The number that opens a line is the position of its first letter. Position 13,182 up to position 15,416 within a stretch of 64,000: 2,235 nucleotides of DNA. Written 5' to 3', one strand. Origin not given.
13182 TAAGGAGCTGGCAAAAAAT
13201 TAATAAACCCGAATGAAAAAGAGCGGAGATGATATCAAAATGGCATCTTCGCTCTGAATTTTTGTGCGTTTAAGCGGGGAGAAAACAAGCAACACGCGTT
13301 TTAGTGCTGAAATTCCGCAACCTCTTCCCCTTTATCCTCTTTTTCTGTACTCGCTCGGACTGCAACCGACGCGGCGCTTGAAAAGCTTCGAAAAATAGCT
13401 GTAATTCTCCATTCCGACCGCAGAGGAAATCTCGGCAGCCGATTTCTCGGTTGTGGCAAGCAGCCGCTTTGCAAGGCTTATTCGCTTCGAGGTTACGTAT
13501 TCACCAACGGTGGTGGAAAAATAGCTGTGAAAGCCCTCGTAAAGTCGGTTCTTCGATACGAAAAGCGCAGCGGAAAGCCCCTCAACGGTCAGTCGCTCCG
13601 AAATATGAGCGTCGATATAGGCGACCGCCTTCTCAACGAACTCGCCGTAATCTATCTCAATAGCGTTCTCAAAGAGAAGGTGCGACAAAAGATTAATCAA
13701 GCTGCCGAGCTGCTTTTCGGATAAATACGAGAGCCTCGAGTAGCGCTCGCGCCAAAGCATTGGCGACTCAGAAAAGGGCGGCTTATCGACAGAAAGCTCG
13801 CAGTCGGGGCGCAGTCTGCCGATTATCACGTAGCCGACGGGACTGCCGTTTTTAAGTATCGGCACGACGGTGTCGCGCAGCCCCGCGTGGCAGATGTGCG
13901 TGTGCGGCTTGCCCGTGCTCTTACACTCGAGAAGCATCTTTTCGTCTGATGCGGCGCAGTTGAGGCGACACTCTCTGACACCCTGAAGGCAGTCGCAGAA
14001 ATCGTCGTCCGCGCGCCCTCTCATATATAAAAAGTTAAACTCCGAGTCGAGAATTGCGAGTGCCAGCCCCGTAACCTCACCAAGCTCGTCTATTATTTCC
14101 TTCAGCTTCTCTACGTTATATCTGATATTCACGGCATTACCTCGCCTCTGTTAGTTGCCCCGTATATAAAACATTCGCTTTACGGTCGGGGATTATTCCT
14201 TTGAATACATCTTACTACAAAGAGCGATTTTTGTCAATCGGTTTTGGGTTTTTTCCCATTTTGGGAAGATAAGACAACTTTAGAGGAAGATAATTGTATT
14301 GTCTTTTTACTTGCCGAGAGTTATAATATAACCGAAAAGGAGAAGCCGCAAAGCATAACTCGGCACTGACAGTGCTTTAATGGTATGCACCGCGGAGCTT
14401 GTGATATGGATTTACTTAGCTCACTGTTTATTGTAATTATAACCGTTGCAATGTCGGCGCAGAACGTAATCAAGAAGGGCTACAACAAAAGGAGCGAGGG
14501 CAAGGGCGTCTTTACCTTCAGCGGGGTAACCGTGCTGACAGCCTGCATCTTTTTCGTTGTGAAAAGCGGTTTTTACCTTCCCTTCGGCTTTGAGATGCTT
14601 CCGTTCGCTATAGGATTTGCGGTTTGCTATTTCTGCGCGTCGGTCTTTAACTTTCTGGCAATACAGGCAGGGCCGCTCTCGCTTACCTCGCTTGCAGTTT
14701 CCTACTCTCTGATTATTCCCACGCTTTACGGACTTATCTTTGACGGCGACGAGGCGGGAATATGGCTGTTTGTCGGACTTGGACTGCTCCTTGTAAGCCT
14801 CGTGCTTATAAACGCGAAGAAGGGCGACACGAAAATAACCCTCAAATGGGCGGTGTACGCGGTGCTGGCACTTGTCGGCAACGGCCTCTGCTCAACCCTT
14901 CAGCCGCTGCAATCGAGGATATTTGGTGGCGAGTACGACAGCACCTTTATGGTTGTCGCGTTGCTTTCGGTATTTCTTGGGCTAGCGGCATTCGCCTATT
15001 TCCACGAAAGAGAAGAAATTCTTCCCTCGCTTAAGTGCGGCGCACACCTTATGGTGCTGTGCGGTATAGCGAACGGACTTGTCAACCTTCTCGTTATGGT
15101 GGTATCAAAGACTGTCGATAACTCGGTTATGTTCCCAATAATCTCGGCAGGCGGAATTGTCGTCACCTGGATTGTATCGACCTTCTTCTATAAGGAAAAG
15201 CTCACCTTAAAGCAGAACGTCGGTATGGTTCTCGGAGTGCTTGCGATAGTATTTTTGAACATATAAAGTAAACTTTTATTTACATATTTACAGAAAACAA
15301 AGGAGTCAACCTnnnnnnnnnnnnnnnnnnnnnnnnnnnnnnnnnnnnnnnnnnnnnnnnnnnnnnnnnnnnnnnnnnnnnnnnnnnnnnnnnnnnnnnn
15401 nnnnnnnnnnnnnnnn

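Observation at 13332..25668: Uncharacterised system: a giant LamG-rich lipoprotein carrying an alpha/alpha-toroid domain, with a free cytoplasmic paralog of that domain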

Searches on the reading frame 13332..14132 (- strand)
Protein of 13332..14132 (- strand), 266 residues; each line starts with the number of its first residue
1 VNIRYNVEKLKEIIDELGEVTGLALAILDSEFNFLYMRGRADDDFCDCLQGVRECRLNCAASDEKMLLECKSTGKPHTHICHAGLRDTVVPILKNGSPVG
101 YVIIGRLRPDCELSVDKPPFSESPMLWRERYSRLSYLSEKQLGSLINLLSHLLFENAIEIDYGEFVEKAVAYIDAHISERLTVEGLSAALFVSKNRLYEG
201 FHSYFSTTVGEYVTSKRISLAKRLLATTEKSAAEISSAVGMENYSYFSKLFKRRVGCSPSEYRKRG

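Call 4: search_protein_families(library=pfam, proteins=[window:13332-14132:-], max_evalue=0.1)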
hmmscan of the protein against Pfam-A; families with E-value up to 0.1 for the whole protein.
window:13332-14132:- (266 aa): 3 families
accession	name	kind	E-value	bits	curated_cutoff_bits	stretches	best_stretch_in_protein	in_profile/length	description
PF10114.15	PocR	-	9.9e-23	81.1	23.9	1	6-152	4-153/162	Sensory domain found in PocR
PF12833.13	HTH_18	-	1.1e-20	74.1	33.6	1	186-265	1-80/80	Helix-turn-helix domain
PF00165.29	HTH_AraC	-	9.2e-15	54.8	26.6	1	227-264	6-42/42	Bacterial regulatory helix-turn-helix proteins, AraC family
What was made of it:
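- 13332..14132 (-): PocR-sensor AraC-family regulator. It belongs to the separate module, not to the cassette. Pfam PocR, HTH_18 and HTH_AraC (call 4).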

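Call 5: search_protein_families(library=ncbifam, proteins=[window:13332-14132:-], max_evalue=0.1)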
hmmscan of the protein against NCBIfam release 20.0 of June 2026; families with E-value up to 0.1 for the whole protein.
window:13332-14132:- (266 aa): 32 families (the best 25 are shown)
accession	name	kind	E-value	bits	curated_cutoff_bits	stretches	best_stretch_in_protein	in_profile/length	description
NF047788.1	TransRegPocR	equivalog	2.5e-26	92.6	500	2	161-264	186-289/296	transcriptional regulator PocR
NF007860.0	PRK10572.1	equivalog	4.3e-20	71.7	208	1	164-265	183-284/292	arabinose operon transcriptional regulator AraC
TIGR04094.1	adjacent_YSIRK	equivalog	2.2e-18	66.4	200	1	161-263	282-383/383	YSIRK-targeted surface antigen transcriptional regulator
NF049932.1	TranspRegBtr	equivalog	1.8e-16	59.8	900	1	161-265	161-265/531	bacillibactin transport transcriptional regulator Btr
NF007584.0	PRK10219.1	equivalog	9.5e-13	48.4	174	1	164-265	5-106/107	superoxide response transcriptional regulator SoxS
NF007243.0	PRK09685.1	equivalog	6.9e-12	45.4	199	1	144-265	177-301/303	transcriptional regulator FeaR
NF007693.0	PRK10371.1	equivalog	8.4e-12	44.9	253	1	164-264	198-298/309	transcriptional regulator MelR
NF047455.1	TF_Staph_AryK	equivalog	1.6e-11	43.2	850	1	138-265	127-258/759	transcriptional regulator AryK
NF006902.0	PRK09393.1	equivalog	9.9e-11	41.4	425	1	168-265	224-321/327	transcriptional regulator FtrA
NF012144.2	ramA_TF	equivalog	1.7e-10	41.3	180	1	165-265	6-106/108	RamA family antibiotic efflux transcriptional regulator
NF010025.2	PRK13500.1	equivalog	3.9e-10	39.7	525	1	160-265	172-277/282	HTH-type transcriptional activator RhaR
NF033869.1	viru_reg_Rsp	equivalog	4.2e-10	38.7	400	1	158-264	142-247/701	AraC family transcriptional regulator Rsp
TIGR02297.1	HpaA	equivalog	4.6e-10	39.2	274.65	1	171-265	193-287/287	4-hydroxyphenylacetate catabolism regulatory protein HpaA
NF040475.1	chlor_reg_RclR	equivalog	9e-10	38.3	400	1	180-265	193-278/284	reactive chlorine-specific transcriptional regulator RclR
NF010026.0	PRK13501.1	equivalog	3.6e-09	36.2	363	1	155-265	167-277/290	HTH-type transcriptional activator RhaR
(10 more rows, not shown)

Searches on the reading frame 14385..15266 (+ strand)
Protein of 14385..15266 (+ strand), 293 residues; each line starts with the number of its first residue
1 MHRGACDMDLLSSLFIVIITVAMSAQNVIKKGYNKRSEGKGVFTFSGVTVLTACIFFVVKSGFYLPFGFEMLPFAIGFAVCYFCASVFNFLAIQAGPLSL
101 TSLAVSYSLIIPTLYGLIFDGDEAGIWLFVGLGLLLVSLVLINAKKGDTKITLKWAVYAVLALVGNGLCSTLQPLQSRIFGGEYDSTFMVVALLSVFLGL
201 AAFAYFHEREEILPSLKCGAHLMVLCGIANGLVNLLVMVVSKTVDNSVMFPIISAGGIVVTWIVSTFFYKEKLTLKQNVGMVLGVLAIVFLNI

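Call 4: search_protein_families(library=pfam, proteins=[window:14385-15266:+], max_evalue=0.1)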
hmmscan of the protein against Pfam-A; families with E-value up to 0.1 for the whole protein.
window:14385-15266:+ (293 aa): 2 families
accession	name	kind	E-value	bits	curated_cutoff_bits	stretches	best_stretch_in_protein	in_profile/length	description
PF00892.27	EamA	-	4e-09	37.3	28.2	1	159-292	3-134/135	EamA-like transporter family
PF00893.25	Multi_Drug_Res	-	0.006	17.5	23.7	1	224-283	35-92/93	Small Multidrug Resistance protein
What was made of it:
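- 14385..15266 (+): EamA/DMT-type permease (separate module). Pfam EamA, E=4e-9 (call 4).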

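Call 5: search_protein_families(library=ncbifam, proteins=[window:14385-15266:+], max_evalue=0.1)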
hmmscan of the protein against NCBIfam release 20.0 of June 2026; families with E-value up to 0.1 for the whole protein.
window:14385-15266:+ (293 aa): 3 families
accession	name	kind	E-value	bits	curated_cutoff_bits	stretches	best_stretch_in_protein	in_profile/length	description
NF051482.1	EbrB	exception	0.0075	16.9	160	1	222-292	34-102/105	SMR family multidrug efflux transporter EbrB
NF051481.1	EbrA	exception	0.011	16.1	160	1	188-293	7-104/104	SMR family multidrug efflux transporter EbrA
NF033470.1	SMR_qac_bcrC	exception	0.018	15.5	225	1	62-151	20-110/114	quaternary ammonium compound efflux SMR transporter BcrC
